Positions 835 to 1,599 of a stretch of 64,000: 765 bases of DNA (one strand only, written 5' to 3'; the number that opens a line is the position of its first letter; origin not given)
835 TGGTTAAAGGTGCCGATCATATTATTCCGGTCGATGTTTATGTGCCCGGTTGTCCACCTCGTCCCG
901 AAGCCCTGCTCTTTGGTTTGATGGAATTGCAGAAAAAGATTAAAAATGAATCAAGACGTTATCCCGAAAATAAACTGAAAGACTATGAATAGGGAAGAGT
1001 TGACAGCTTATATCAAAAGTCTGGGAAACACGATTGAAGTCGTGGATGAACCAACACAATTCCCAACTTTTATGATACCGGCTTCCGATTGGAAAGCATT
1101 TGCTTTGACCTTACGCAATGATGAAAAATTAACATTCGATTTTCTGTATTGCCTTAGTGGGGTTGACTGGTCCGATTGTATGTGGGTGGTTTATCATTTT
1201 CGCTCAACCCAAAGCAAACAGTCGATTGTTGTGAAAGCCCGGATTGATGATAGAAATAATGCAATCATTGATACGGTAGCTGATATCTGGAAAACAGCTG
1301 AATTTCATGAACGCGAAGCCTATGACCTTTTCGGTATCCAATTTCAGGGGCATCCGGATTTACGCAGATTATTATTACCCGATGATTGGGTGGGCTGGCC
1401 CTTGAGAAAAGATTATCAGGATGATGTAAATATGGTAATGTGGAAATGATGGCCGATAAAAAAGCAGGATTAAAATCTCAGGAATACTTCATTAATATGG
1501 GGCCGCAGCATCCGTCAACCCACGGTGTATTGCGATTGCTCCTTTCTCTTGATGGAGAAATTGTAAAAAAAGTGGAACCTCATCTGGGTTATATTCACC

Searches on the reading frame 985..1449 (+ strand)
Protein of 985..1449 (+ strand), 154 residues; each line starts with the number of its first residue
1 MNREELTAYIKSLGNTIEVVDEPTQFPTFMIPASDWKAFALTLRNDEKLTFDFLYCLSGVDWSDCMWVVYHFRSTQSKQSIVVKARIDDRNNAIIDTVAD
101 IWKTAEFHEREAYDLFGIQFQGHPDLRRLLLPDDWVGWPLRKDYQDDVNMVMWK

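Call 24: search_protein_families(library=pfam, proteins=[window:985-1449:+], max_evalue=0.00001)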
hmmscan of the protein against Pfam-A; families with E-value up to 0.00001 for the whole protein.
window:985-1449:+ (154 aa): 1 family
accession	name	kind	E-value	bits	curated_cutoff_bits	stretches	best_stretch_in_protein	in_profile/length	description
PF00329.25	Complex1_30kDa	-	3e-42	144.5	22.5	1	30-145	2-119/124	Respiratory-chain NADH dehydrogenase, 30 Kd subunit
